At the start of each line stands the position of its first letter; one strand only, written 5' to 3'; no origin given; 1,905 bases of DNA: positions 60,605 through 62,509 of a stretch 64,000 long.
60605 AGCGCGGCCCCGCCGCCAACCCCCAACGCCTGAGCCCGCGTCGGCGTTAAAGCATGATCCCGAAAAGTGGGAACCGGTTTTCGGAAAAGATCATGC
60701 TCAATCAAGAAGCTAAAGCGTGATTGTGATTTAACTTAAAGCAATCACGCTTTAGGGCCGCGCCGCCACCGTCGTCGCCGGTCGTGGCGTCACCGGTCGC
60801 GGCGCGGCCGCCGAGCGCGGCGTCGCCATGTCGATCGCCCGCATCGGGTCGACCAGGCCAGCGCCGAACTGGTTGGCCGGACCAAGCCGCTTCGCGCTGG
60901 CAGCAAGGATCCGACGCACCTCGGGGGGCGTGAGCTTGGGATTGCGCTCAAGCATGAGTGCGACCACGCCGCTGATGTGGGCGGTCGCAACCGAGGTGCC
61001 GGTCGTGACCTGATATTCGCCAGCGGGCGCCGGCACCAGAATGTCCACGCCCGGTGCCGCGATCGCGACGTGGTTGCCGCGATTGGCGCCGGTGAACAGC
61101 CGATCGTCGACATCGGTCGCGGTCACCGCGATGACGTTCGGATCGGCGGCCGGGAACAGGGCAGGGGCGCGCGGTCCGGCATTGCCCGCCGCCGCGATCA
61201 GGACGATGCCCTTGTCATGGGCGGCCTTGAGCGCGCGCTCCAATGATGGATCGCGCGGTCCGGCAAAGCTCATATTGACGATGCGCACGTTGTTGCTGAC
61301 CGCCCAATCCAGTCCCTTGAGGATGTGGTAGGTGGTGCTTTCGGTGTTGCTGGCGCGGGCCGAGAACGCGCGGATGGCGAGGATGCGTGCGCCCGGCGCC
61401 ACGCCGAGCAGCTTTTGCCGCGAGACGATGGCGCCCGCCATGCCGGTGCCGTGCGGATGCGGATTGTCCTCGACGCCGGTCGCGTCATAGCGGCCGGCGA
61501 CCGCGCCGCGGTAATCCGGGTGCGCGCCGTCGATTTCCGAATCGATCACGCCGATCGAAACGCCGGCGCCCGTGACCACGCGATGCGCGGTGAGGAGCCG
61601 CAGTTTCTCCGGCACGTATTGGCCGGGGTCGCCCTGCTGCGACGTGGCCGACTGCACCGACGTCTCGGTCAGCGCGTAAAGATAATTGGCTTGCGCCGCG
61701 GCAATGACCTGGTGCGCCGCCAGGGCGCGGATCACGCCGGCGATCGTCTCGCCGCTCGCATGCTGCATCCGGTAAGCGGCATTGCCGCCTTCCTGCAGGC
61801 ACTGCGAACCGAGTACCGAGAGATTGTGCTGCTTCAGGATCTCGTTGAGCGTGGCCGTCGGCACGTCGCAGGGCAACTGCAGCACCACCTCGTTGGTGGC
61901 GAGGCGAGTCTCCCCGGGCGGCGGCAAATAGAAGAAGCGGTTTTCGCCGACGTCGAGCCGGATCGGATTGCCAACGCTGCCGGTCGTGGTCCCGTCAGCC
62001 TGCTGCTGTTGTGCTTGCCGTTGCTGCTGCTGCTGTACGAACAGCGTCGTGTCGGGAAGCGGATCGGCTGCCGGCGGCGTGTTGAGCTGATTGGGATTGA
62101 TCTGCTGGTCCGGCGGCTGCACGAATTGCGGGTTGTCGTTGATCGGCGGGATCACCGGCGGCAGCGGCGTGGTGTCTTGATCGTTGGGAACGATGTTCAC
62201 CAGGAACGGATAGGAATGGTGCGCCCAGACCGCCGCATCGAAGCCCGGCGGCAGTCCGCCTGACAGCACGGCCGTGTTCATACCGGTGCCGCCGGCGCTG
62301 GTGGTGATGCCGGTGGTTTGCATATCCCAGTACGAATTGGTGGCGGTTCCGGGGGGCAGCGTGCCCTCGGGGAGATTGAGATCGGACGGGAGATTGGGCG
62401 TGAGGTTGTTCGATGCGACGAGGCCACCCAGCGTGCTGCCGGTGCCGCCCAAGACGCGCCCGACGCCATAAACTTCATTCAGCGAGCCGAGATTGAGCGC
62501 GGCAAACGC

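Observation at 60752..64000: Giant GLUG-repeat protein fused to a C-terminal propeptide-like segment and S8 subtilase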

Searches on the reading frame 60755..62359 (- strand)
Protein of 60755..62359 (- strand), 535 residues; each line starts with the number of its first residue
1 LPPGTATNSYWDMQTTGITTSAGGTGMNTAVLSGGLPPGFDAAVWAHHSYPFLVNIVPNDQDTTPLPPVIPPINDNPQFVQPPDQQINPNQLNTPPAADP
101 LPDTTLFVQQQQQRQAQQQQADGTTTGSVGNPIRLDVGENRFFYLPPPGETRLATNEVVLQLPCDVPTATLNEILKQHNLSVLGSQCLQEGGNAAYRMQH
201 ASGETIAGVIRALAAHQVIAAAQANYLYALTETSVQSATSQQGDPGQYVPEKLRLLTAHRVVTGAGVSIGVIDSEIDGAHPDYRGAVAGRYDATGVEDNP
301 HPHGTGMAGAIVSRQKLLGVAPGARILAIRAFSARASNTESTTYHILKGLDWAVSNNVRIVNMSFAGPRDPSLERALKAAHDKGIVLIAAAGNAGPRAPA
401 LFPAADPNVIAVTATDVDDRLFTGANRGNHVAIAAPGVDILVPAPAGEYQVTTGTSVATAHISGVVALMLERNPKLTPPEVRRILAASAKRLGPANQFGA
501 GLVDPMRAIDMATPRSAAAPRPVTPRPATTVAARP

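Call 7: find_homologous_proteins(query=window:60755-62359:-)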
Query window:60755-62359:- (535 aa): 6003 proteins with E <= 0.001 among 8000 candidates; the best 120 are listed.
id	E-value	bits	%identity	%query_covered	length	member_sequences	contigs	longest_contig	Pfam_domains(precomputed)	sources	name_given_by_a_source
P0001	3.0e-256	869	76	100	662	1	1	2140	PF00082.28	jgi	jgi:hypothetical protein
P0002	3.7e-223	760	75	85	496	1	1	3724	PF00082.28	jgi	jgi:subtilisin family serine protease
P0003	8.6e-218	742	68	95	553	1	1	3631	PF00082.28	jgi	jgi:subtilisin family serine protease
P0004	1.9e-209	715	77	78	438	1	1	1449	PF00082.28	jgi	-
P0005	1.0e-202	693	62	98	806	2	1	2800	PF07581.18,PF00082.28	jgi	jgi:subtilisin family serine protease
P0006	1.1e-194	666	84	66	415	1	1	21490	PF00082.28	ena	-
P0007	2.6e-194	665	83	69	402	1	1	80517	PF00082.28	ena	-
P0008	2.6e-193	662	67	73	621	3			PF00082.28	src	-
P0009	1.0e-192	660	94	63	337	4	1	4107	PF00082.28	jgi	jgi:subtilisin family serine protease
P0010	1.3e-189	649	59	97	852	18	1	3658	PF07581.18,PF00082.28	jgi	jgi:subtilisin family serine protease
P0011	1.7e-179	616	61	79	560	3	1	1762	PF00082.28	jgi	jgi:hypothetical protein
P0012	2.4e-179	616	58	96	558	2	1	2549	PF00082.28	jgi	jgi:subtilisin family serine protease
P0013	4.5e-176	605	82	63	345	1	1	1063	PF00082.28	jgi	jgi:subtilisin family serine protease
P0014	2.3e-175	602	62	85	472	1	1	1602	PF00082.28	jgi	jgi:subtilisin family serine protease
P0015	1.4e-174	600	85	61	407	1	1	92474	PF00082.28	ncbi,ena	-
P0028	2.3e-148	513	62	71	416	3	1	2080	PF22148.2,PF00082.28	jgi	-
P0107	5.1e-132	459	55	73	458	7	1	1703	PF22148.2,PF00082.28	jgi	jgi:subtilisin family serine protease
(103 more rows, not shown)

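Call 8: find_related_loci(query=window:60755-62359:-, collection=genome_contigs, flank=10000)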
Query window:60755-62359:- (535 aa) in genome_contigs; peptide patterns used: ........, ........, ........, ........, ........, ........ (x = any residue, [..] = any of these).
570 stretches matched a pattern; 13 encode a relative of the query (tblastn E <= 1e-3); 13 distinct loci.
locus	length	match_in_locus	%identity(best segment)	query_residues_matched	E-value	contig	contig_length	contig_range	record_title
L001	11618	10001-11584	75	1-516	0e+0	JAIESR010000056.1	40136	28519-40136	MAG: Xanthobacteraceae bacterium isolate co.spades.METABAT.2.5kb_069 c_000000441925, whole genome shotgun sequence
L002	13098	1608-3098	47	4-509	7e-144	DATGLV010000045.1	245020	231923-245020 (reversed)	MAG TPA_asm: Xanthobacteraceae bacterium isolate SMAG_U9895 k141_239364, whole genome shotgun sequence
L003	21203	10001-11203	57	141-528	1e-140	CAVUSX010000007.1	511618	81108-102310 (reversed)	MAG: uncultured Alphaproteobacteria bacterium isolate MFD00964.bin.2.133 genome assembly, contig: contig_12912, whole ge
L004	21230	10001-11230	56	143-528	2e-137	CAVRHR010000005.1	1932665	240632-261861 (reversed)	MAG: uncultured Alphaproteobacteria bacterium isolate MFD05521.bin.1.30 genome assembly, contig: contig_18384, whole gen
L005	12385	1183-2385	54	141-528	3e-135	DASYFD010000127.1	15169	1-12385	MAG TPA_asm: Xanthobacteraceae bacterium isolate SMAG_U5004 k141_1877331, whole genome shotgun sequence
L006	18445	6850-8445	69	1-521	0e+0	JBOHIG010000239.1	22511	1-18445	MAG: Xanthobacteraceae bacterium isolate SC-S_metawrap_bin.112 k127_973220, whole genome shotgun sequence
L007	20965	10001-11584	73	1-518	1e-152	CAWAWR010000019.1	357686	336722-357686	MAG: uncultured Alphaproteobacteria bacterium isolate MFD05567.bin.2.196 genome assembly, contig: contig_26336, whole ge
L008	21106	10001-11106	62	140-511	2e-86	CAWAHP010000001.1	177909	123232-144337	MAG: uncultured Alphaproteobacteria bacterium isolate MFD02134.bin.2.160 genome assembly, contig: contig_11586, whole ge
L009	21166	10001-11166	68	141-512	3e-103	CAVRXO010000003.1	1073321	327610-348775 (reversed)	MAG: uncultured Alphaproteobacteria bacterium isolate MFD06092.bin.2.193 genome assembly, contig: contig_21054, whole ge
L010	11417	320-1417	42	145-509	8e-79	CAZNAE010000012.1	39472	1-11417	MAG TPA_asm: uncultured Devosia sp. isolate binchicken_co54_470 genome assembly, contig: NODE_1721_length_39472_cov_10.5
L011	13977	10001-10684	33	303-527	1e-30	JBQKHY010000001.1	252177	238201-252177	Ruminococcus sp. LCP21S3_E8 contig00001, whole genome shotgun sequence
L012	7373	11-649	30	267-467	9e-13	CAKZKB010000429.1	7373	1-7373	MAG TPA_asm: uncultured cyanobacterium isolate SRR4030105_bin.30_CONCOCT_v1.1_MAG genome assembly, contig: ERZ781359.669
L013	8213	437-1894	48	4-54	2e-6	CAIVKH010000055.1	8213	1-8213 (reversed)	uncultured bacterium isolate AM-2014_bin-1020 genome assembly, contig: bin-1020:055/383, whole genome shotgun sequence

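Call 12: search_protein_families(library=pfam, proteins=[L006:268-1938:+, L006:1948-8451:+, L006:8673-10892:+, L006:10901-12082:+], max_evalue=0.01)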
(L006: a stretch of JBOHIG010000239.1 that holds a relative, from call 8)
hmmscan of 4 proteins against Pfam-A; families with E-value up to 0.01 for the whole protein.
L006:268-1938:+ (556 aa): 2 families
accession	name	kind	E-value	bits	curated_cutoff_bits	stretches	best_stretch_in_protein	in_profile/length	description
PF08479.16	POTRA_2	-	5e-15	55.5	24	1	70-146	2-76/76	POTRA domain, ShlB-type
PF03865.19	ShlB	-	2.4e-13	50.7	22.7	1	217-518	10-308/311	Haemolysin secretion/activation protein ShlB/FhaC/HecB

L006:1948-8451:+ (2167 aa): 4 families
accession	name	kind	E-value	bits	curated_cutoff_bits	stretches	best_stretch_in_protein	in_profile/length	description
PF00082.27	Peptidase_S8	-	3e-47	161.8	21.8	1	1909-2146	1-288/288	Subtilase family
PF07581.17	Glug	-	6.3e-39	130.1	20.5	3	1359-1380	4-27/28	The GLUG motif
PF05860.19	TPS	-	1.3e-29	104.3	33.5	1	37-282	15-239/252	TPS secretion domain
PF05342.19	Peptidase_M26_N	-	3.7e-08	33.3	27.7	1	592-690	147-250/250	M26 IgA1-specific Metallo-endopeptidase N-terminal region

L006:8673-10892:+ (739 aa): 6 families
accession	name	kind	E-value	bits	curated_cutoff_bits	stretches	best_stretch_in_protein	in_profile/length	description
PF07732.21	Cu-oxidase_3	-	2.5e-16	60.2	21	1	468-572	11-118/119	Multicopper oxidase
PF07731.20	Cu-oxidase_2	-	1.3e-15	57.8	20.4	1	611-721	17-134/137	Multicopper oxidase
PF00034.26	Cytochrom_C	-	2.7e-07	32.2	21.3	1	179-275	1-89/90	Cytochrome c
PF00127.26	Copper-bind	-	1.4e-06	29.1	21.2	0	378-420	60-98/99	Copper binding proteins, plastocyanin/azurin family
PF13473.12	Cupredoxin_1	-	7.4e-06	26.4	27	0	346-409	36-97/104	Cupredoxin-like domain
PF06525.17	SoxE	-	0.00022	21.2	21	0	385-427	103-145/149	Sulfocyanin (SoxE) domain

L006:10901-12082:+ (393 aa): 1 family
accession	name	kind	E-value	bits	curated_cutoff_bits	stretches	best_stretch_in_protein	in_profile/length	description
PF05940.17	NnrS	-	2.8e-107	359.7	28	1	16-389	2-369/371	NnrS protein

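Call 44: search_protein_families(library=ncbifam, proteins=[L006:1948-8451:+, window:60755-62359:-, L006:268-1938:+], max_evalue=0.001)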
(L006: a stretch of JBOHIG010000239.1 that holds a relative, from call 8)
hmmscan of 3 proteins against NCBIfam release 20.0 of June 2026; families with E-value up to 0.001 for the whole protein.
L006:1948-8451:+ (2167 aa): 7 families
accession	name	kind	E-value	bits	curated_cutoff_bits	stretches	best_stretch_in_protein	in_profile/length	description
TIGR03921.1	T7SS_mycosin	equivalog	4.8e-54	183.8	278.75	1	1898-2162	1-294/353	type VII secretion-associated serine protease mycosin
NF049966.1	QH_SP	equivalog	3.2e-25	88.8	165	1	1914-2140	2-217/219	subtilisin-like serine protease QhpE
TIGR03895.1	protease_PatA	subfamily_domain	3.1e-22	79.1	421.05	1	1948-2136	1-202/606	PatA/PatG family cyanobactin maturation protease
TIGR01901.1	adhes_NPXG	domain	1.3e-19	69.9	29.1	1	58-133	2-78/79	filamentous hemagglutinin N-terminal domain-containing protein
NF033595.1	denti_PrtP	equivalog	5.2e-16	58.4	300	1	2006-2153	342-501/606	dentilisin complex serine proteinase subunit PrtP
NF040553.1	SGO_0316_fam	subfamily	2.8e-08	31.9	1400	1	1942-2039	354-464/1486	SGO_0316/SGO_0317 family LPXTG-anchored serine peptidase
NF046017.1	ZmpA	exception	5.9e-07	27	3000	1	592-821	876-1106/2052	zinc metalloprotease A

window:60755-62359:- (535 aa): 8 families
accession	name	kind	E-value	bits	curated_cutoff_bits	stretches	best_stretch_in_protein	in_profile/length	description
TIGR03921.1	T7SS_mycosin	equivalog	1.3e-51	175.8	278.75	1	254-532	2-308/353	type VII secretion-associated serine protease mycosin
NF049966.1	QH_SP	equivalog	2.6e-25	89.1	165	1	269-495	2-217/219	subtilisin-like serine protease QhpE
TIGR03895.1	protease_PatA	subfamily_domain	1.5e-22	80.1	421.05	1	303-490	1-201/606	PatA/PatG family cyanobactin maturation protease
NF033595.1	denti_PrtP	equivalog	8.5e-18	64.3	300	1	360-510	341-503/606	dentilisin complex serine proteinase subunit PrtP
NF051851.1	AtpSerPepEprS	equivalog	6.2e-10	37.8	1700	1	403-509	250-363/988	autotransporter serine peptidase EprS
NF040553.1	SGO_0316_fam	subfamily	1.7e-08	32.7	1400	1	297-394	354-464/1486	SGO_0316/SGO_0317 family LPXTG-anchored serine peptidase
NF040809.1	germ_prot_CspBA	exception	5.9e-08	30.8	1250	1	400-470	968-1045/1099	bifunctional germination protease/germinant receptor pseudoprotease CspBA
NF040808.2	CspC_non_triad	exception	1.2e-05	24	675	0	409-471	430-499/556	bile acid germinant receptor pseudoprotease CspC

L006:268-1938:+ (556 aa): 0 families

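Call 54: search_protein_families(library=pfam, proteins=[P0028, P0107], max_evalue=0.01)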
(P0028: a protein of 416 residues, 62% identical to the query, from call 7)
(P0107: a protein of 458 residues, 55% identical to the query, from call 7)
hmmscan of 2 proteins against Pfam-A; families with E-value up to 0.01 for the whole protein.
P0028 (416 aa): 2 families
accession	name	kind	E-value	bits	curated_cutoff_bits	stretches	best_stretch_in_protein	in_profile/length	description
PF00082.27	Peptidase_S8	-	3.3e-45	155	21.8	1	137-374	1-288/288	Subtilase family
PF22148.1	Fervidolysin_NPro-like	-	3.4e-06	27.8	21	1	19-97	8-81/81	Fervidolysin N-terminal prodomain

P0107 (458 aa): 2 families
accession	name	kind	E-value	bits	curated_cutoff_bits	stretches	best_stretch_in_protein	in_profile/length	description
PF00082.27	Peptidase_S8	-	5.9e-45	154.2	21.8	1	188-428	1-288/288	Subtilase family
PF22148.1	Fervidolysin_NPro-like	-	1.5e-05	25.7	21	1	68-144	11-81/81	Fervidolysin N-terminal prodomain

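Call 60: find_encoding_contigs(protein=P0015, flank=10000, max_places=2)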
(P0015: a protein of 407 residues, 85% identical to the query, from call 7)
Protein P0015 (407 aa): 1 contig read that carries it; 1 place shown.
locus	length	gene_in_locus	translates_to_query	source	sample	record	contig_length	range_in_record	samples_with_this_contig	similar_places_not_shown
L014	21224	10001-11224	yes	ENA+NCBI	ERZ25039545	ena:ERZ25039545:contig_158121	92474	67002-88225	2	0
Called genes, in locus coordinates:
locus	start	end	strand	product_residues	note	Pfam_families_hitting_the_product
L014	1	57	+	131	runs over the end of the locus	-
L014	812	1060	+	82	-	-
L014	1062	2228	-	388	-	PF25917:BSH_RND, PF25973:BSH_CzcB (weak), PF25876:HH_MFP_RND, PF25944:Beta-barrel_RND, PF25967:RND-MFP_C, PF25989:YknX_C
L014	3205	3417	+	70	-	PF03865:ShlB (weak)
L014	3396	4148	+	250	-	-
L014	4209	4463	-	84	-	-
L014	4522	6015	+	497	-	PF05860:TPS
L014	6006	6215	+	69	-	-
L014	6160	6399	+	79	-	-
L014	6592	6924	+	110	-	PF07581:Glug (faint)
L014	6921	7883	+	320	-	-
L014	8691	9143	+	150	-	PF07581:Glug (faint)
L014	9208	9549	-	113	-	-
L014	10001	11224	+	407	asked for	PF00082:Peptidase_S8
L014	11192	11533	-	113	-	PF03023:MurJ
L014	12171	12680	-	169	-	PF03023:MurJ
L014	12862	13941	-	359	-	-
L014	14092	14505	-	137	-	-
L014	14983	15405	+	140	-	-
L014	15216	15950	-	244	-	PF00155:Aminotran_1_2, PF01041:DegT_DnrJ_EryC1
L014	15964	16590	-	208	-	PF22725:GFO_IDH_MocA_C3, PF02894:GFO_IDH_MocA_C (weak)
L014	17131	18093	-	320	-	PF01370:Epimerase, PF04321:RmlD_sub_bind (weak), PF16363:GDP_Man_Dehyd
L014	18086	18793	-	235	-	PF01596:Methyltransf_3, PF13578:Methyltransf_24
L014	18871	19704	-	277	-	-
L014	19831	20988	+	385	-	-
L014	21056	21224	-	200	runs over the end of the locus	PF01370:Epimerase, PF16363:GDP_Man_Dehyd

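Call 61: find_encoding_contigs(protein=P0007, flank=10000, max_places=2)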
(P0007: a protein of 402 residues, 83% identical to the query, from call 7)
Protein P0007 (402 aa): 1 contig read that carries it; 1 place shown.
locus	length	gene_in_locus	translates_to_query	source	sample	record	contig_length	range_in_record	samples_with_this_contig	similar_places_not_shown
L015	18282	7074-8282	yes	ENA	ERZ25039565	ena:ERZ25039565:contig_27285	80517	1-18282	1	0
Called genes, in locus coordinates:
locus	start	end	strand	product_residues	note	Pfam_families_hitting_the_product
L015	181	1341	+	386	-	PF08479:POTRA_2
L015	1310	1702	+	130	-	-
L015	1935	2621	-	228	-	-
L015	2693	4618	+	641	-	PF07581:Glug (faint)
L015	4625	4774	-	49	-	-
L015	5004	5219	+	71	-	PF07581:Glug (faint)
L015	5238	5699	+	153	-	PF07581:Glug (faint)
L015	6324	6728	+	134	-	-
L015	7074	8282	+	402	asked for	PF00082:Peptidase_S8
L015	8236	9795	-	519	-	PF03023:MurJ, PF01943:Polysacc_synt (weak), PF01554:MatE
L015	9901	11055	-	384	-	PF01041:DegT_DnrJ_EryC1, PF00155:Aminotran_1_2 (weak)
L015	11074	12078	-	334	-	PF01408:GFO_IDH_MocA, PF22725:GFO_IDH_MocA_C3, PF02894:GFO_IDH_MocA_C (weak)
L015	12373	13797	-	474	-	PF00534:Glycos_transf_1, PF13692:Glyco_trans_1_4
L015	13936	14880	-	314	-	PF01370:Epimerase, PF16363:GDP_Man_Dehyd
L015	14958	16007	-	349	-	PF01370:Epimerase, PF04321:RmlD_sub_bind, PF16363:GDP_Man_Dehyd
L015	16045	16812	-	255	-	PF00923:TAL_FSA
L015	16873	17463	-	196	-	PF00702:Hydrolase (weak), PF13419:HAD_2 (weak), PF13242:Hydrolase_like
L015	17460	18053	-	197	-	PF13580:SIS_2, PF01380:SIS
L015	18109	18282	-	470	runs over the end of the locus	PF00483:NTP_transferase, PF22640:ManC_GMP_beta-helix, PF01050:MannoseP_isomer, PF07883:Cupin_2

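Call 75: find_homologous_proteins(query=L006:1948-2937:+, max_evalue=1e-20)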
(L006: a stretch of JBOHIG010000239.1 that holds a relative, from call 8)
Query L006:1948-2937:+ (330 aa): 855 proteins with E <= 1e-20 among 8000 candidates; the best 120 are listed.
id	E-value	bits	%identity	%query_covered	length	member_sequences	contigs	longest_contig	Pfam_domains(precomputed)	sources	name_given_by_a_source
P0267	8.5e-148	510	75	100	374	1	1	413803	PF05860.20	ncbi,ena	-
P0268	6.9e-146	504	75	100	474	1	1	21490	PF05860.20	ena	-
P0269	2.8e-145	501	74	100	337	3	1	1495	PF05860.20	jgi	jgi:filamentous hemagglutinin family protein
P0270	9.6e-145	500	75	98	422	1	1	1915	PF05860.20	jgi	jgi:filamentous hemagglutinin family protein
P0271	2.1e-143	495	74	97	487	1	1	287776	PF05860.20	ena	-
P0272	1.3e-142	493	76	93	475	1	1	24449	PF05860.20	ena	-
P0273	2.9e-142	492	74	100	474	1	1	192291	PF05860.20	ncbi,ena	-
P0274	4.3e-142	491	73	100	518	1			PF05860.20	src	-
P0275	7.1e-141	487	74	100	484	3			PF05860.20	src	-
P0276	1.1e-140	486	73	100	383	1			PF05860.20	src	-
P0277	1.5e-140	486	71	100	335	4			PF05860.20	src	-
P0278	2.4e-140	485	73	89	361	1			PF05860.20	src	-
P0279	3.6e-140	485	75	93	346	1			PF05860.20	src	-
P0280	3.7e-140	485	72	100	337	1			PF05860.20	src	-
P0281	4.0e-140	485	74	98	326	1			PF05860.20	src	-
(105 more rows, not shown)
